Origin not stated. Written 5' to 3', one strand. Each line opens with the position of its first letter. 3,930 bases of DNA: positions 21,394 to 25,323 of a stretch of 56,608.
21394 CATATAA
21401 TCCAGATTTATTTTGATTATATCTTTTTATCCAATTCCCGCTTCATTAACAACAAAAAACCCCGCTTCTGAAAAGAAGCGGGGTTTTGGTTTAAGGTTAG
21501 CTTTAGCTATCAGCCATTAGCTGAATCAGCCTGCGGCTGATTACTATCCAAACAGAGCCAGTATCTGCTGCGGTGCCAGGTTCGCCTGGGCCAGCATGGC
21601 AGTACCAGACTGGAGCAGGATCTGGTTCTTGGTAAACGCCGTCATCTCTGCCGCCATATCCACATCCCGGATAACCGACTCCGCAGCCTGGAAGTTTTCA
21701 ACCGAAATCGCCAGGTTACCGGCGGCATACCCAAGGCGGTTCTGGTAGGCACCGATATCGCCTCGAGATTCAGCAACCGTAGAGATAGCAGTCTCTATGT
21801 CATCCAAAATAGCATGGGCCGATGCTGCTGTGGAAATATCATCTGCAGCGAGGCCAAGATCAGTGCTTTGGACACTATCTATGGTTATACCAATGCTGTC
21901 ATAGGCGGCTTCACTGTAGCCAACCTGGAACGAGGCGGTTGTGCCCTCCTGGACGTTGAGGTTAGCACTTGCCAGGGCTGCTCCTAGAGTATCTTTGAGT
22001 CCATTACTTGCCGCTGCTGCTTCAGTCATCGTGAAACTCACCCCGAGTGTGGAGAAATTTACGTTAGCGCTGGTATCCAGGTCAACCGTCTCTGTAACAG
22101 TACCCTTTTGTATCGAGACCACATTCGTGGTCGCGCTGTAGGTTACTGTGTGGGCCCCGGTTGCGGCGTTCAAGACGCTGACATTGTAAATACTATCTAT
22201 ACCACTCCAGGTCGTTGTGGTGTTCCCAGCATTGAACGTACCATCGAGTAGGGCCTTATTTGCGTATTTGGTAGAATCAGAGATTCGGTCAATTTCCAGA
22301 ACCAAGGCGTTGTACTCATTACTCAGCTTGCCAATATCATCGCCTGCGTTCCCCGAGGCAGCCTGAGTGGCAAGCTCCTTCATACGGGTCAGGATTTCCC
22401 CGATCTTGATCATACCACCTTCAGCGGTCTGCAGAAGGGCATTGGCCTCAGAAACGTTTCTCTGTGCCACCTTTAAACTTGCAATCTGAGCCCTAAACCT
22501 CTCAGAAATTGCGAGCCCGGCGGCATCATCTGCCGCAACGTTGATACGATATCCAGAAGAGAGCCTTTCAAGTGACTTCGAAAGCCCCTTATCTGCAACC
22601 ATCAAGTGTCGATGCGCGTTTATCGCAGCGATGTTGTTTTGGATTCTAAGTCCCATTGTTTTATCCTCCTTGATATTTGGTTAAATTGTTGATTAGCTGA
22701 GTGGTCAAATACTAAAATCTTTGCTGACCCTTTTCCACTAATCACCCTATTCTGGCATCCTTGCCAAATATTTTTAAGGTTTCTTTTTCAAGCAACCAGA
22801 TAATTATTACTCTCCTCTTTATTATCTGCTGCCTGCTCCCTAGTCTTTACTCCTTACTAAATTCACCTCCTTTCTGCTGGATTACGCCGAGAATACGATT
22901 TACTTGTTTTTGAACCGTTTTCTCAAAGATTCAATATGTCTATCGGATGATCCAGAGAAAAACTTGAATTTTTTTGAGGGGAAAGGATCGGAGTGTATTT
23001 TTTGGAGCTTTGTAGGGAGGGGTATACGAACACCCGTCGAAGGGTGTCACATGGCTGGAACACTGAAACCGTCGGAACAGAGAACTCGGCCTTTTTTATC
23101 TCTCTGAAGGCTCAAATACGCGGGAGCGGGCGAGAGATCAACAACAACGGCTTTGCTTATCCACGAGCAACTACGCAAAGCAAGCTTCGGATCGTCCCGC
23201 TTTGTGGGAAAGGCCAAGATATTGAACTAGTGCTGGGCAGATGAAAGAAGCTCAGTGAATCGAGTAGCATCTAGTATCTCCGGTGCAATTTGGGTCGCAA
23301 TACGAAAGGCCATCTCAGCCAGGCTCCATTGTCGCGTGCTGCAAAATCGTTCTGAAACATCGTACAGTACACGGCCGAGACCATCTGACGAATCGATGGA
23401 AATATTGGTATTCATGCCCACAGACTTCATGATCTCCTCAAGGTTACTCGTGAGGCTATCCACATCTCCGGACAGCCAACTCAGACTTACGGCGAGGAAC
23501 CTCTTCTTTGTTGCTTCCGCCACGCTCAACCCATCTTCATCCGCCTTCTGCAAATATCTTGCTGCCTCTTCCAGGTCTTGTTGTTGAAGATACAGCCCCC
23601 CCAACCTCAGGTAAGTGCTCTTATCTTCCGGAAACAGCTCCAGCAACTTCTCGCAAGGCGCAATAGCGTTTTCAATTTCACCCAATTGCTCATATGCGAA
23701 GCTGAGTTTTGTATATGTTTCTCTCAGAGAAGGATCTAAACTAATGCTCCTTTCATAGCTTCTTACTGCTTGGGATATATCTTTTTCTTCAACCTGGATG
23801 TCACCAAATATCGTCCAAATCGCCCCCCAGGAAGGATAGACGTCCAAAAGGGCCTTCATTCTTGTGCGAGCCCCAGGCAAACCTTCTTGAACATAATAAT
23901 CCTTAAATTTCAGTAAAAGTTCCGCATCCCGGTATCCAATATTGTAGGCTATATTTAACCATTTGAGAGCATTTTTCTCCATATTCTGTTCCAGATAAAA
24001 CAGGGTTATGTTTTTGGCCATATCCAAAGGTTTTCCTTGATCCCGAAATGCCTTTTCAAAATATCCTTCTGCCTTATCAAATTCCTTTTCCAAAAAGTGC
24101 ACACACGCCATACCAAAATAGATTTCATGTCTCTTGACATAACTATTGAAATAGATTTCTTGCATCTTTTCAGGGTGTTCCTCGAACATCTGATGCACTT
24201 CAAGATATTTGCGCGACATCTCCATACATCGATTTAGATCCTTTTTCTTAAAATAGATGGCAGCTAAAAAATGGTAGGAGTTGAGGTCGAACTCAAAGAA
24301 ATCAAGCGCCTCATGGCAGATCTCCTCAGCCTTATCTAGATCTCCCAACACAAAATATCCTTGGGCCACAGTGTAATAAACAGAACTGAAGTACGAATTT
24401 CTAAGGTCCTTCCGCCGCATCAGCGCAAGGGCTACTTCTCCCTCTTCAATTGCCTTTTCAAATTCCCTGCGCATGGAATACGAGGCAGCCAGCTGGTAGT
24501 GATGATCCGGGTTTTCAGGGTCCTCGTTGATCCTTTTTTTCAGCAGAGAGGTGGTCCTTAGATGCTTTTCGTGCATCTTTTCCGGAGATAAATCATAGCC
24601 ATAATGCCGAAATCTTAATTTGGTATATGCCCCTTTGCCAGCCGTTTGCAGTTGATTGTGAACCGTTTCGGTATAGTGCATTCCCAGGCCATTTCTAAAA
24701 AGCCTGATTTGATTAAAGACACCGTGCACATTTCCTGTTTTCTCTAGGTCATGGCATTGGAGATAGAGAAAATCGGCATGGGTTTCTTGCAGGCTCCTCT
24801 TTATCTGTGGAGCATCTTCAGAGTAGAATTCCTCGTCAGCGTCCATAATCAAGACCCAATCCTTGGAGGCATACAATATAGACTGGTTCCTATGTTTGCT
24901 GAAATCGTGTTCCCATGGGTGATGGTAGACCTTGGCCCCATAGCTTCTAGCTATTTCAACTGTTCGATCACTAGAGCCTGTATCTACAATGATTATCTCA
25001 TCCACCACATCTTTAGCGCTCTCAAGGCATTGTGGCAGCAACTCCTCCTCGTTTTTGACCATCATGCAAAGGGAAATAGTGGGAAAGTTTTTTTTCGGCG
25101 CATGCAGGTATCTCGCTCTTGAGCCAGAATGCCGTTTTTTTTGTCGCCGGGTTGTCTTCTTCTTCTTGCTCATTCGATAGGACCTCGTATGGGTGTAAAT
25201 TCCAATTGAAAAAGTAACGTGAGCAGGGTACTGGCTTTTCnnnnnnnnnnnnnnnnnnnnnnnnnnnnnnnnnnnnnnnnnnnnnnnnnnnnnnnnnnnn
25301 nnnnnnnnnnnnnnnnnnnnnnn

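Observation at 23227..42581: Flagellin-adjacent glycan island combining a 4-amino-4,6-dideoxyhexose toolkit with an ACP-dependent acyl branch (FkbH, ACP, SDR, B12-radical SAM)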

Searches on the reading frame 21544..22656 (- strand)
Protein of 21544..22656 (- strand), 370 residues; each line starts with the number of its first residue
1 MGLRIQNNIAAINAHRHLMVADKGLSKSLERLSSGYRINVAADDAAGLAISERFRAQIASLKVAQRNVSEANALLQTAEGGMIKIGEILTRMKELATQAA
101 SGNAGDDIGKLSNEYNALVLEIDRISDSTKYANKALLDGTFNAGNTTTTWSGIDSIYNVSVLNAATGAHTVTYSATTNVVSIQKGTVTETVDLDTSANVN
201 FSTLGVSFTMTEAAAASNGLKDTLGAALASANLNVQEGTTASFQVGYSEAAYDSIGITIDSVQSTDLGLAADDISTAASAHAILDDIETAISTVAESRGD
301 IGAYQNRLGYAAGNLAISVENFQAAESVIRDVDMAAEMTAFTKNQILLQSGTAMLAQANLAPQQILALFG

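Call 5: search_protein_families(library=pfam, proteins=[window:21544-22656:-])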
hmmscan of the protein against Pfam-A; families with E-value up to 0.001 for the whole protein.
window:21544-22656:- (370 aa): 2 families
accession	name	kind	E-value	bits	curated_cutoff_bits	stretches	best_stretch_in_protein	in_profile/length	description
PF00669.25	Flagellin_N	-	5.1e-34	117.7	26.6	1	5-140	1-137/139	Bacterial flagellin N-terminal helical region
PF00700.27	Flagellin_C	-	2.8e-24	85.7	23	1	284-369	1-86/86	Bacterial flagellin C-terminal helical region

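Call 54: list_cluster_members(proteins=[window:21544-22656:-, window:15901-16344:-, window:50238-51539:-, window:52125-53189:-, window:47431-48903:+, window:48916-50094:+, window:8740-9597:+, window:34290-35039:-, window:33599-34279:-, window:32016-33593:-])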
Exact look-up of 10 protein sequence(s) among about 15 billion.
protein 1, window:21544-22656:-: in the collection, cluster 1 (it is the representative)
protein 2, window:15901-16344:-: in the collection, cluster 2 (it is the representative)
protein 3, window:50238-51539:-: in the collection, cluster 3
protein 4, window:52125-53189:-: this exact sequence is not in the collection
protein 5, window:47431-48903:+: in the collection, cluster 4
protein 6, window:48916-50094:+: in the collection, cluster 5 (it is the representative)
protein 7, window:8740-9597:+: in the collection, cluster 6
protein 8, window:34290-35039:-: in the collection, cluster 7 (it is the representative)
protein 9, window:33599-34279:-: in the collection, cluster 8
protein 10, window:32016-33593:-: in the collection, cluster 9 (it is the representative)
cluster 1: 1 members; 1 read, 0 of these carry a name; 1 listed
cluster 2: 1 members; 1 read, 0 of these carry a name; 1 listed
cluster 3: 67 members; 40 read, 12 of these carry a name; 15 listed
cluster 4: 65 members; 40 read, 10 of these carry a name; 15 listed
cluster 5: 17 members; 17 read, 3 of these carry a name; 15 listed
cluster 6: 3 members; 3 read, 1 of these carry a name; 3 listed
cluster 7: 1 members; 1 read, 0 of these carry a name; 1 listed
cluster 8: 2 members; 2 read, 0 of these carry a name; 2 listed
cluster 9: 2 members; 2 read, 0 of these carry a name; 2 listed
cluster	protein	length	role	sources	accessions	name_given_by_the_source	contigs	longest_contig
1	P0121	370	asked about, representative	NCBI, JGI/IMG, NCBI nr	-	-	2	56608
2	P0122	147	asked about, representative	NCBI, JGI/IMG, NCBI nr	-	-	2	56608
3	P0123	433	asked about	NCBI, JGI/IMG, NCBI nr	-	-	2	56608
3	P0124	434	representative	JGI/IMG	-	C4-dicarboxylate transporter DctM subunit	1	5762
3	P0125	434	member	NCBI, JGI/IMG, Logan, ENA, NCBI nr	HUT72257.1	MAG TPA: TRAP transporter large permease [Desulfatiglandales bacterium] | TRAP transporter large permease [Desulfatiglandales bacterium]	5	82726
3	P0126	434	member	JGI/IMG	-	C4-dicarboxylate transporter DctM subunit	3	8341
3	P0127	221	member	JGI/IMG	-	C4-dicarboxylate transporter DctM subunit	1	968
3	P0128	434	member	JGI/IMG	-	C4-dicarboxylate transporter DctM subunit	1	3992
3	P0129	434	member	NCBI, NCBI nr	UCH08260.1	MAG: TRAP transporter large permease [Deltaproteobacteria bacterium]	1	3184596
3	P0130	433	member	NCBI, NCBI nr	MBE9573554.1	MAG: TRAP transporter large permease [Proteobacteria bacterium] | TRAP transporter large permease [Pseudomonadota bacterium]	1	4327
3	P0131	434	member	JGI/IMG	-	C4-dicarboxylate transporter DctM subunit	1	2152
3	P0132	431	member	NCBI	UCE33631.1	MAG: TRAP transporter large permease, partial [Deltaproteobacteria bacterium]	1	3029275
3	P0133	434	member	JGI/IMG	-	C4-dicarboxylate transporter DctM subunit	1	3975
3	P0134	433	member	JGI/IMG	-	tripartite ATP-independent transporter DctM subunit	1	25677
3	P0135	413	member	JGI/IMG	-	tripartite ATP-independent transporter DctM subunit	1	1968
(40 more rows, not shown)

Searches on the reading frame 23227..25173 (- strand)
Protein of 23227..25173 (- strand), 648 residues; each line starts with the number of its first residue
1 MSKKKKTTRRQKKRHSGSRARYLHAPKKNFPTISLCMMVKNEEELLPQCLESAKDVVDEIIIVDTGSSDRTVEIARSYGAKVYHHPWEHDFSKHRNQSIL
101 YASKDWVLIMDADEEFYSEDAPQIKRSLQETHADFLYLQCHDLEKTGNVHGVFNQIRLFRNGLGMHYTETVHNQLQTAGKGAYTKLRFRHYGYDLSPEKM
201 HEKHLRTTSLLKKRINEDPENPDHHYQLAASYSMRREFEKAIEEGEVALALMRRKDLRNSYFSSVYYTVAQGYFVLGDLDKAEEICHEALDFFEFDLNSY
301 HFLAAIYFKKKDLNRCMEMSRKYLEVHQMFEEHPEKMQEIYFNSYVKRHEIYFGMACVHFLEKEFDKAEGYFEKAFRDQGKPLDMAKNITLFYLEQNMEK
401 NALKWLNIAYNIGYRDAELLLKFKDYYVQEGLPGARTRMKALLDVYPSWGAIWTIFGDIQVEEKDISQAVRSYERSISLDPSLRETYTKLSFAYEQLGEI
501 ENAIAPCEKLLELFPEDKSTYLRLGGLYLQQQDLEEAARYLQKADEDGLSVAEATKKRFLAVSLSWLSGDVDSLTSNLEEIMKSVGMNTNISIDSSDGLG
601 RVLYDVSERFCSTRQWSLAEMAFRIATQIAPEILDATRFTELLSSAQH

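Call 5: search_protein_families(library=pfam, proteins=[window:23227-25173:-])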
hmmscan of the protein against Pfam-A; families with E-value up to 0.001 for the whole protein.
window:23227-25173:- (648 aa): 22 families
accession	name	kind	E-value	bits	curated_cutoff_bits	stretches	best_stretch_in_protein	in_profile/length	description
PF00535.33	Glycos_transf_2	-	1.3e-23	84.2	23.3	1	34-140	1-115/168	Glycosyl transferase family 2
PF07719.23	TPR_2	-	8.3e-23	79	27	0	350-376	2-28/34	Tetratricopeptide repeat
PF00515.34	TPR_1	-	3.4e-22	77.7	27.8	0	350-375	2-27/34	Tetratricopeptide repeat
PF13181.12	TPR_8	-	3.3e-19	67.8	25.7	0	485-516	2-33/34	Tetratricopeptide repeat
PF13424.12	TPR_12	-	4.1e-16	59.4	30.1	1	485-544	4-71/77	Tetratricopeptide repeat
PF14559.12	TPR_19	-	9.4e-14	51.9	25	1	498-547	5-54/68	Tetratricopeptide repeat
PF13428.12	TPR_14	-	3e-13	49.5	23.5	0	486-525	3-42/44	Tetratricopeptide repeat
PF13432.12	TPR_16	-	6.5e-12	46.1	32.7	1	493-545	6-58/65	Tetratricopeptide repeat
PF13431.12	TPR_17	-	2e-11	43.7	24.4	0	215-243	6-34/34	Tetratricopeptide repeat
PF23914.1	TPR_CcmH_CycH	-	1.5e-10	41.6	42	1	452-544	52-147/158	Cytochrome c-type biogenesis protein H TPR domain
PF13414.12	TPR_11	-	2.4e-10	40.3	26.8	1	457-498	1-42/42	TPR repeat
PF13704.12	Glyco_tranf_2_4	-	3.9e-09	37.3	27.5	1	40-121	1-89/98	Glycosyl transferase family 2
PF13174.12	TPR_6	-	5.2e-08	33.5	26.3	0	488-516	4-32/33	Tetratricopeptide repeat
PF12895.13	ANAPC3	-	9.2e-08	32.7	27.2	0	498-550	3-55/82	Anaphase-promoting complex, cyclosome, subunit 3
PF17874.7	TPR_MalT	-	6.4e-07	29.4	45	0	229-329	8-112/336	MalT-like TPR region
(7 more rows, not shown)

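Call 50: search_protein_families(library=ncbifam, proteins=[window:23227-25173:-], max_evalue=0.00001)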
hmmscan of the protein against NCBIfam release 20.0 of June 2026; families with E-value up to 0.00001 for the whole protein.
window:23227-25173:- (648 aa): 18 families
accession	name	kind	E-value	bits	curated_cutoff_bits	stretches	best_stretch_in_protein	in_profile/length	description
TIGR04195.1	S_glycosyl_SunS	equivalog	2.2e-25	89.4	350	1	27-252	53-277/421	SunS family peptide S-glycosyltransferase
TIGR02917.1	PEP_TPR_lipo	equivalog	3.8e-24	84.7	312.2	1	355-546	505-697/899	XrtA/PEP-CTERM system TPR-repeat protein PrsT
NF040959.1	MamA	equivalog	6.3e-16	58.4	200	1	395-546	49-201/204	magnetosome protein MamA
TIGR02521.1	type_IV_pilW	equivalog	3.5e-13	49.6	154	0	484-544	31-91/234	type IV pilus biogenesis/stability protein PilW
NF047371.1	FlcA_CTERM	equivalog_domain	1e-12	47.4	300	1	198-418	323-508/646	periplasmic flagellar collar protein FlcA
NF008757.0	PRK11788.1-5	equivalog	2.4e-11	43.4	363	1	210-328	57-172/388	lipopolysaccharide assembly protein LapB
NF047558.1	TPR_END_plus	domain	5e-11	42.4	32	0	352-388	2-38/56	TPR end-of-group domain-containing protein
TIGR04283.1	glyco_like_mftF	equivalog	1e-09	38.3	182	1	34-135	2-104/221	TIGR04283 family arsenosugar biosynthesis glycosyltransferase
NF033758.1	gliding_GltE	equivalog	5.1e-09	35.6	225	0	466-540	102-176/411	adventurous gliding motility TPR repeat lipoprotein GltE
NF008755.0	PRK11788.1-3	equivalog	5.8e-09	35.8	430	1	211-325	59-169/388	lipopolysaccharide assembly protein LapB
NF033920.0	C39_PA2778_fam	equivalog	6.3e-09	35.6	150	0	342-412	183-253/255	PA2778 family cysteine peptidase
NF010496.0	PRK13915.1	equivalog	1.1e-08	34.6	262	1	5-85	6-91/307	glucosyl-3-phosphoglycerate synthase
TIGR00990.1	3a0801s09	subfamily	2.9e-08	32.8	757.25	0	462-546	343-427/615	mitochondrial import receptor subunit TOM70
NF007482.0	PRK10073.1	equivalog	3.2e-08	33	423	1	29-119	4-101/334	glycosyltransferase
NF008756.0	PRK11788.1-4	equivalog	3.7e-07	29.5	474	0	217-404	64-235/389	lipopolysaccharide assembly protein LapB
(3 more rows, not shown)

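Call 51: search_solved_structures(query=window:23227-25173:-, max_evalue=0.001)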
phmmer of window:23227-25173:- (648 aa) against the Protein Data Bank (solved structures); distinct sequences matched with E-value up to 0.001: 83 (the best 60 are shown).
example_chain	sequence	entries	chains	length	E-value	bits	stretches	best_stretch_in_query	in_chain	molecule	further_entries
9qhb_A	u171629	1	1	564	7e-56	193.6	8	444-547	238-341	Engineered tetratricopeptide repeat protein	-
8bu0_A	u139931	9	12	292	2.4e-35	125.7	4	446-553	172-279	Consensus tetratricopeptide repeat protein | Crystal structure of an 8-repeat consensus TPR superhelix with Zinc. | Monomer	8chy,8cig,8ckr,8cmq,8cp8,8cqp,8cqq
22ao_A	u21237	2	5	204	9e-32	113.9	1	30-216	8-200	GmaR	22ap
9qhc_A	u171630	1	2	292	4e-25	92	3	452-546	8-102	Engineered tetratricopeptide repeat protein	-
7msp_A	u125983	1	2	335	3.3e-19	72.4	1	27-242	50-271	SPbeta prophage-derived glycosyltransferase SunS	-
8ch0_A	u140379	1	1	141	4e-19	72.2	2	452-546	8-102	Consensus tetratricopeptide repeat protein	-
7msk_A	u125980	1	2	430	5e-19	71.9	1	26-235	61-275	Glyco_trans_2-like domain-containing protein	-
7msn_A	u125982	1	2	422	6.3e-19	71.5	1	27-242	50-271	SPbeta prophage-derived glycosyltransferase SunS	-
2fo7_A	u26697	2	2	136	6.4e-19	71.5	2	452-545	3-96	SYNTHETIC CONSENSUS TPR PROTEIN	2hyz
7yeh_B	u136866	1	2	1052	2.4e-17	66.3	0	435-525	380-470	UDP-N-acetylglucosamine--peptide N-acetylglucosaminyltransferase 110 kDa subunit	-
7yea_A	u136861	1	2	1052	2.5e-17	66.3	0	441-544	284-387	UDP-N-acetylglucosamine--peptide N-acetylglucosaminyltransferase 110 kDa subunit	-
7ntf_A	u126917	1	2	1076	3.5e-17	65.7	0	439-544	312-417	Isoform 1 of UDP-N-acetylglucosamine--peptide N-acetylglucosaminyltransferase 110 kDa subu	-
1w3b_A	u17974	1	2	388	4e-14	55.6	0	462-545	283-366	UDP-N-ACETYLGLUCOSAMINE--PEPTIDE N-ACETYLGLUCOSAMINYLTRANSFERASE 110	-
9gzg_A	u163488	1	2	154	5.6e-14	55.2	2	452-545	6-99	Engineered CTPR protein with glutamic acids for conductivity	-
6eou_A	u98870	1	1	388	1.4e-13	53.9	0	440-545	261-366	UDP-N-acetylglucosamine--peptide N-acetylglucosaminyltransferase 110 kDa subunit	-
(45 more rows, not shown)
